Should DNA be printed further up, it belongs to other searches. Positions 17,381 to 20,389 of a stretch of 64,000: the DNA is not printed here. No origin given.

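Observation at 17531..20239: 19-haem wire built from tandem paired-CXXCH modules fused to a dihaem cytochrome b: an enlarged CbcL-like architecture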

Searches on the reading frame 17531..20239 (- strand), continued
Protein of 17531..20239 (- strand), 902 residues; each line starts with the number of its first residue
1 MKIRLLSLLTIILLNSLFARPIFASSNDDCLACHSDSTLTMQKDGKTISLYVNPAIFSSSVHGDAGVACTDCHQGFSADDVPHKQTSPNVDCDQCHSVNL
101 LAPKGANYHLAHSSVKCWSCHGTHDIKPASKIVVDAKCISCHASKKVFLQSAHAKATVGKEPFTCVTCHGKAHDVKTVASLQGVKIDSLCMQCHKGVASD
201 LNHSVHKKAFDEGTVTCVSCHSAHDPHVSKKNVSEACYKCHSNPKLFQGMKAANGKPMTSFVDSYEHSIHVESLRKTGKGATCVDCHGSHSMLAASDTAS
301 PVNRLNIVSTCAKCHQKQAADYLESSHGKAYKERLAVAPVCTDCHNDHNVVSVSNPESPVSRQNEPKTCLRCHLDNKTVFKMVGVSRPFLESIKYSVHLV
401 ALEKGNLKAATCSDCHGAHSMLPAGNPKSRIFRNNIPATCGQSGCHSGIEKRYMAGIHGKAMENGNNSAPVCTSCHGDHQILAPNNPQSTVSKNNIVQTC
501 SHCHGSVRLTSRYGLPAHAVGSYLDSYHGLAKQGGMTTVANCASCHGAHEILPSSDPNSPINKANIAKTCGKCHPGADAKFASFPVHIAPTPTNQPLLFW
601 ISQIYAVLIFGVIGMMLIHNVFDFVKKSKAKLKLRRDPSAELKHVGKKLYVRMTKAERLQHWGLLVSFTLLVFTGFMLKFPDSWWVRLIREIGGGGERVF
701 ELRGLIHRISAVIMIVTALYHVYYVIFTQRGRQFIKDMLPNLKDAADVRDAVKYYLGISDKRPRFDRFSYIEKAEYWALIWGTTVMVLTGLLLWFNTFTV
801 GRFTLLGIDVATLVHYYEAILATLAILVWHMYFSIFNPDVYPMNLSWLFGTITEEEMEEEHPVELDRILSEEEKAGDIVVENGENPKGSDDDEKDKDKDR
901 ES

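Call 18: search_solved_structures(query=window:17531-20239:-, max_evalue=0.01, show_alignments=0)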
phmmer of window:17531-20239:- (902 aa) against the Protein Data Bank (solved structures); distinct sequences matched with E-value up to 0.01: 4.
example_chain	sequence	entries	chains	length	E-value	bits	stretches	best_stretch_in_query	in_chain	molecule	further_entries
28pb_A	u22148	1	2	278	6.8e-08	34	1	28-173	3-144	Cytochrome c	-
6r2q_A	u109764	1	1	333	1.2e-06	29.9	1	29-223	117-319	Cystathionine beta-synthase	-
1kqf_C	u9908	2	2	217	2.3e-05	25.7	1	648-836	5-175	FORMATE DEHYDROGENASE, NITRATE-INDUCIBLE, CYTOCHROME B556(FDN) SUBUNIT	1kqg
2ozy_A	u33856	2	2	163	6.1e-05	24.3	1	134-246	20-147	Cytochrome c-type protein nrfB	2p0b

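Call 23: find_encoding_contigs(protein=P0007, flank=10000, max_places=2)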
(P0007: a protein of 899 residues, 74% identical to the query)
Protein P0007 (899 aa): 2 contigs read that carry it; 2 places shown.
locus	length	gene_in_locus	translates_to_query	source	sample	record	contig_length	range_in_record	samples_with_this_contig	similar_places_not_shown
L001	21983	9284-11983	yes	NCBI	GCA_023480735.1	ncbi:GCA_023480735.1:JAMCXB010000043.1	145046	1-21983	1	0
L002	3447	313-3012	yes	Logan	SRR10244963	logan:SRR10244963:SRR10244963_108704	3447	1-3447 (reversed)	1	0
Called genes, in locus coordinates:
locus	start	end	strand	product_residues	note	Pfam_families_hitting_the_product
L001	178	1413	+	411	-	PF00155:Aminotran_1_2, PF01053:Cys_Met_Meta_PP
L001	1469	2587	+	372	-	-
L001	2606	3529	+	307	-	PF01063:Aminotran_4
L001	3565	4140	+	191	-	PF00027:cNMP_binding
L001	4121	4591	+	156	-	PF00582:Usp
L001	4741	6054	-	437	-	PF00072:Response_reg, PF00158:Sigma54_activat, PF14532:Sigma54_activ_2, PF00004:AAA (weak), PF07728:AAA_5, PF25601:AAA_lid_14, PF02954:HTH_8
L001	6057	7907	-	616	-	PF00672:HAMP, PF00989:PAS, PF08448:PAS_4, PF13426:PAS_9 (weak), PF00512:HisKA, PF02518:HATPase_c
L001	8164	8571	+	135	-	-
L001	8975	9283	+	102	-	-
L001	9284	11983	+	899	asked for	PF02085:Cytochrom_CIII (faint), PF09699:Paired_CXXCH_1 (faint), PF14522:Cytochrome_C7 (faint), PF14537:Cytochrom_c3_2 (faint), PF22113:Mtrc-MtrF_II-IV_dom (faint), PF01292:Ni_hydr_CYTB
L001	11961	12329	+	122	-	-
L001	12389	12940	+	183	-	PF03264:Cytochrom_NNT (faint), PF22113:Mtrc-MtrF_II-IV_dom (weak), PF14522:Cytochrome_C7 (faint), PF09699:Paired_CXXCH_1 (faint), PF13435:Cytochrome_C554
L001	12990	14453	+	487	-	-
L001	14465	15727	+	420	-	PF14522:Cytochrome_C7 (weak), PF14537:Cytochrom_c3_2 (faint), PF22113:Mtrc-MtrF_II-IV_dom (faint), PF02085:Cytochrom_CIII, PF14522:Cytochrome_C7 (weak)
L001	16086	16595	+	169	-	PF09698:GSu_C4xC__C2xCH (weak)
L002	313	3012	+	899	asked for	PF02085:Cytochrom_CIII (faint), PF09699:Paired_CXXCH_1 (faint), PF14522:Cytochrome_C7 (faint), PF14537:Cytochrom_c3_2 (faint), PF22113:Mtrc-MtrF_II-IV_dom (faint), PF01292:Ni_hydr_CYTB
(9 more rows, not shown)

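Call 24: find_encoding_contigs(protein=P0018, flank=10000, max_places=2)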
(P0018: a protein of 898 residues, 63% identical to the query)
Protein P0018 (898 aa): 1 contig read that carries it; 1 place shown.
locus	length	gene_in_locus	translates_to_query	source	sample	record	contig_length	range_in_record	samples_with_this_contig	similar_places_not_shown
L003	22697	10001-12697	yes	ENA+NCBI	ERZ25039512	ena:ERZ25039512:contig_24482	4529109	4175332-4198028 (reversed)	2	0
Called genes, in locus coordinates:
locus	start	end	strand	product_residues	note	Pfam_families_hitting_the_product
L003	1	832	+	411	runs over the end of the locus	PF00155:Aminotran_1_2, PF01053:Cys_Met_Meta_PP (weak), PF01212:Beta_elim_lyase (weak)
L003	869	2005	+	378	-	PF00583:Acetyltransf_1 (faint)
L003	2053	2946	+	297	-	PF01063:Aminotran_4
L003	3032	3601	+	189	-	PF00027:cNMP_binding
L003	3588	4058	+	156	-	PF00582:Usp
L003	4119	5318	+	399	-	PF00578:AhpC-TSA, PF08534:Redoxin, PF13905:Thioredoxin_8, PF17991:Thioredoxin_10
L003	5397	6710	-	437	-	PF00072:Response_reg, PF00158:Sigma54_activat, PF14532:Sigma54_activ_2, PF00004:AAA (weak), PF07728:AAA_5, PF25601:AAA_lid_14, PF02954:HTH_8 (weak)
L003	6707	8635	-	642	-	PF00672:HAMP, PF00989:PAS, PF08448:PAS_4, PF13188:PAS_8 (faint), PF13426:PAS_9 (weak), PF00512:HisKA, PF02518:HATPase_c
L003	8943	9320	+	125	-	-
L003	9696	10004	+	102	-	-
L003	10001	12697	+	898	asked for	PF09699:Paired_CXXCH_1 (faint), PF14522:Cytochrome_C7 (faint), PF14537:Cytochrom_c3_2 (weak), PF01292:Ni_hydr_CYTB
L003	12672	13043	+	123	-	-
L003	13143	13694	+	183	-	PF14522:Cytochrome_C7 (faint), PF22113:Mtrc-MtrF_II-IV_dom (faint), PF13435:Cytochrome_C554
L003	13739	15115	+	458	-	-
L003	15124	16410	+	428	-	PF09699:Paired_CXXCH_1 (faint), PF14537:Cytochrom_c3_2 (faint), PF22113:Mtrc-MtrF_II-IV_dom (faint), PF02085:Cytochrom_CIII (weak), PF14522:Cytochrome_C7 (weak)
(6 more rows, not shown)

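Call 30: find_related_loci(query=A2, collection=genome_contigs, flank=10000)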
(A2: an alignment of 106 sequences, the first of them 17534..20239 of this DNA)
Query A2 (902 aa) in genome_contigs; peptide patterns used: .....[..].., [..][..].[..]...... (x = any residue, [..] = any of these).
599 stretches matched a pattern (row limit reached: there are more); 590 encode a relative of the query (tblastn E <= 1e-3); the best 80 are kept; 80 distinct loci.
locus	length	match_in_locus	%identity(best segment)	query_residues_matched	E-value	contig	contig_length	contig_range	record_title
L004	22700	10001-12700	81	1-899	0e+0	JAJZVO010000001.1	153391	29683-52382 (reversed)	MAG: Bacteroidetes bacterium isolate SKS5.bin54 NODE_118_length_153391_cov_2.191480, whole genome shotgun sequence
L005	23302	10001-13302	66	24-891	0e+0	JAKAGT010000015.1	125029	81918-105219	MAG: Bacteroidetes bacterium isolate WY2.bin60 NODE_184_length_125029_cov_6.288490, whole genome shotgun sequence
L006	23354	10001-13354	64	1-898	0e+0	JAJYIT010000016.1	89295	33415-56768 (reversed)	MAG: Bacteroidetes bacterium isolate DBS2-1.bin131 NODE_441_length_89295_cov_6.756482, whole genome shotgun sequence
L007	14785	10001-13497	63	1-899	0e+0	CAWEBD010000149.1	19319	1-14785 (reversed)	MAG: uncultured Bacteroidetes bacterium isolate MFD01299.bin.2.3 genome assembly, contig: contig_79185, whole genome sho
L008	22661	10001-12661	54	3-899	0e+0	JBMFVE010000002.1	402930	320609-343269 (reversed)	MAG: Candidatus Kryptoniota bacterium isolate KM4348-21 NODE_2_length_402930_cov_8.675117, whole genome shotgun sequence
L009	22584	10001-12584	62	7-871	0e+0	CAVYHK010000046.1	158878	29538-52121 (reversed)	MAG: uncultured Bacteroidetes bacterium isolate MFD03726.bin.1.238 genome assembly, contig: contig_89113, whole genome s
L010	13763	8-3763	64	24-896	0e+0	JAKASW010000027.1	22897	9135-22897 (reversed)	MAG: Bacteroidetes bacterium isolate YP1.bin85 NODE_1847_length_22897_cov_1.209091, whole genome shotgun sequence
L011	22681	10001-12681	70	1-897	0e+0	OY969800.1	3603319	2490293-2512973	MAG: uncultured Bacteroidetes bacterium isolate MFD01476.bin.1.32 genome assembly, chromosome: 1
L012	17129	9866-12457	44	5-872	0e+0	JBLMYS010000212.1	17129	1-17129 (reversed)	MAG: Acidobacteriota bacterium isolate MAG223 PRJNA951521_bin78_renamed_211, whole genome shotgun sequence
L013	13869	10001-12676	43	4-897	0e+0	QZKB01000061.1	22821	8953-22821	MAG: Ignavibacteriales bacterium isolate SURF_24 Ga0104751_1003391, whole genome shotgun sequence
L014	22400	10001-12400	43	2-877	0e+0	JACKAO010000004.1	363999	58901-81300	MAG: Calditrichia bacterium isolate HK-STAS-CALD-1 HK-STAS-CALD-1_4, whole genome shotgun sequence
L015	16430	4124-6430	42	24-867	0e+0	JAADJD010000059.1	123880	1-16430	MAG: Calditrichota bacterium isolate M_MetaBat.96 contig-127_635, whole genome shotgun sequence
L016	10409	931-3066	46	5-884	0e+0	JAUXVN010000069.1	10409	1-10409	MAG: Ignavibacteria bacterium isolate C15_concoct.bin.94 C15_k141_83557, whole genome shotgun sequence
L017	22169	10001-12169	44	1-899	0e+0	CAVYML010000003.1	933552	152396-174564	MAG: Ignavibacteriota bacterium isolate MFD01231.bin.1.4 genome assembly, contig: contig_12174, whole genome shotgun seq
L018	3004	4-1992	46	23-881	0e+0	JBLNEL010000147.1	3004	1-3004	MAG: Bacillota bacterium isolate MAG74 PRJNA889980_bin13_renamed_146, whole genome shotgun sequence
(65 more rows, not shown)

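Call 41: predict_structure(alignment_id=A2)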
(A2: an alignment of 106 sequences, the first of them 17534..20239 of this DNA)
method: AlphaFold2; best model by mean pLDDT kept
length: 902 residues; sequences in the alignment: 106
mean_pLDDT: 87.1   pTM: 0.67
mean pLDDT of the five models: 87.1, 84.9, 83.5, 79.6, 78.4
residues with pLDDT >= 90: 523; 70-90: 303; 50-70: 50; < 50: 26
segments of 3 or more residues with pLDDT < 50: 878-885, 887-902
pLDDT, mean of each block of 10 residues (from residue 1): 60 64 69 88 84 89 86 75 62 75 57 78 87 89 90 89 89 76 85 90 92 90 83 92 91 88 92 92 93 93 96 96 97 95 91 92 95 94 90 93 93 94 95 95 86 96 92 92 89 90 87 82 91 87 93 94 93 89 85 91 96 95 92 82 71 93 94 94 91 83 95 96 96 94 93 90 90 92 95 89 89 96 94 91 88 90 92 66 39 43 38
secondary structure, 60 per line:
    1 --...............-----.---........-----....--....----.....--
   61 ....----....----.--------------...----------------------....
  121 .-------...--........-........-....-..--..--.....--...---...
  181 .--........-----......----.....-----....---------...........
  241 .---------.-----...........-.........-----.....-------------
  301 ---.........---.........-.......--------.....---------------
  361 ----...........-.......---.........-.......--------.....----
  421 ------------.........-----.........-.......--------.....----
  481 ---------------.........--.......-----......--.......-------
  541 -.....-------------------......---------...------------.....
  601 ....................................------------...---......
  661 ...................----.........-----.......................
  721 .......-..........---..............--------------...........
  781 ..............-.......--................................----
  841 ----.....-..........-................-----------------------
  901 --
elements in order (helices of 4 or more, strands of 3 or more residues): H3-17 H27-34 E40-43 E46-49 H54-58 H61-64 H69-72 H117-121 H134-141 H143-150 H152-155 H165-169 H178-181 H184-191 H197-202 H207-211 H217-220 H230-241 H258-267 H269-277 H283-287 H304-312 H316-324 H326-332 H341-345 H365-375 H377-383 H387-395 H397-403 H412-416 H433-441 H447-455 H457-463 H472-476 H496-504 H507-513 H519-524 H527-533 H542-546 H566-571 H596-636 E649-651 H655-679 H684-692 H698-727 H729-738 H742-755 H770-794 H796-802 H805-836 H845-849 E851-853 H854-860 H862-877

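Call 44: fold_search(model_id=the predicted structure, library=pdb)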
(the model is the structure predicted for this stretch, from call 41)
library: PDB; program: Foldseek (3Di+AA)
matches with E <= 10: 68; with E <= 0.001: 1
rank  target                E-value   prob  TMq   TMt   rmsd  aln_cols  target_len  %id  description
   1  1kqf_C                2.8e-05  1.00  0.22  0.83   3.4       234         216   20  FORMATE DEHYDROGENASE N FROM E. COLI (released 2002-03-15)
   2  4gd3_A                1.3e-01  1.00  0.13  0.57   7.0       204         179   17  Structure of E. coli hydrogenase-1 in complex with cytochrome b (released 2013-01-02)
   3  5yx9_A                2.0e-01  0.11  0.09  0.10  36.3       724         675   11  Cryo-EM structure of human TRPC6 at 3.8A resolution (released 2018-05-23)
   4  6g94_A                4.1e-01  1.00  0.13  0.58   6.7       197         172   17  Structure of E. coli hydrogenase-1 C19G variant in complex with cytochrome b (released 2018-06-13)
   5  1oah_A                8.9e-01  0.07  0.06  0.09  21.0       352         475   16  Cytochrome c Nitrite Reductase from Desulfovibrio desulfuricans ATCC 27774: The relevance of the two calcium sites in  (released 2003-05-08)
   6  8sri_A                1.0e+00  0.06  0.10  0.08  31.8       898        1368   12  Cryo-EM structure of TRPM2 chanzyme (E1114A) in the presence of Magnesium and ADP-ribose, closed state (released 2024-05-15)
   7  8ucd_C                1.2e+00  0.66  0.13  0.40  19.4       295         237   12  Cryo-EM structure of human STEAP1 in complex with AMG 509 Fab (released 2023-11-22)
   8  8wpm_C                1.4e+00  0.05  0.09  0.11  34.1       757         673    9  Cryo-EM structure of the human TRPC1/C4 heteromer in complex with Pico145 (released 2024-10-16)
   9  8e4p_A                1.4e+00  0.05  0.09  0.09  34.8       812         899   12  Mouse TRPM8 structure determined in the ligand- and PI(4,5)P2-free condition, Class I , C0 state (released 2022-10-26)
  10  7tgh_3C               1.5e+00  0.66  0.11  0.21  11.3       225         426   14  Cryo-EM structure of respiratory super-complex CI+III2 from Tetrahymena thermophila (released 2022-04-06)
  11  9y6s_5a               1.5e+00  0.02  0.07  0.06  35.4       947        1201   10  96-nm repeat of the Leishmania tarentolae doublet microtubule (released 2025-12-17)
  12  8gym_Qc               1.8e+00  0.47  0.11  0.19  11.3       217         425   11  Cryo-EM structure of Tetrahymena thermophila respiratory mega-complex MC IV2+(I+III2+II)2 (released 2023-06-14)
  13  6hcy_A                2.4e+00  0.38  0.14  0.26  22.4       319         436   13  human STEAP4 bound to NADP, FAD, heme and Fe(III)-NTA. (released 2018-10-24)
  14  9g9t_A                2.7e+00  0.18  0.10  0.20  20.9       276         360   15  Cryo-EM structure of the Toxoplasma gondii respiratory chain complex III inhibited by ELQ-300 (released 2025-06-18)
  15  5hb0_A                3.2e+00  0.07  0.12  0.17  21.2       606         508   11  Crystal structure of Chaetomium thermophilum Nup170 CTD-Nup145N complex (released 2016-04-20)
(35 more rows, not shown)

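Call 80: list_cluster_members(proteins=[P0001, P0121])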
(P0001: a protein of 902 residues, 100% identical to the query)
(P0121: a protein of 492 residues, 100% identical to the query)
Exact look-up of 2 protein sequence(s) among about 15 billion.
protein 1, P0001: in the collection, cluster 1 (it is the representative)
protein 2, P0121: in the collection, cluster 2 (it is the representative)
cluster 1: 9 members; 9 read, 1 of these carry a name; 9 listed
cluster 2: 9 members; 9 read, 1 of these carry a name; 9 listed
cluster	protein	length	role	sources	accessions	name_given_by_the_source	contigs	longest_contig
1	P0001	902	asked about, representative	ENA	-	-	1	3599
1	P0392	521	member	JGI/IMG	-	formate dehydrogenase gamma subunit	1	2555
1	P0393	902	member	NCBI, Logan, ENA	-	-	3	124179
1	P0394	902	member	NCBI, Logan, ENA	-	-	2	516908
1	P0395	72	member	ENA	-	-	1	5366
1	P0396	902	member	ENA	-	-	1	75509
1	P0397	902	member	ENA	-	-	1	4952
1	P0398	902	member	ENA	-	-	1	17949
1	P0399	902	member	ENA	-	-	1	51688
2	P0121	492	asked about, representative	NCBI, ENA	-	-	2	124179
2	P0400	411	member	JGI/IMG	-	hypothetical protein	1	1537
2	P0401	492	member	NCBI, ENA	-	-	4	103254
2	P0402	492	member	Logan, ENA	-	-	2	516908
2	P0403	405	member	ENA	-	-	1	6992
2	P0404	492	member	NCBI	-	-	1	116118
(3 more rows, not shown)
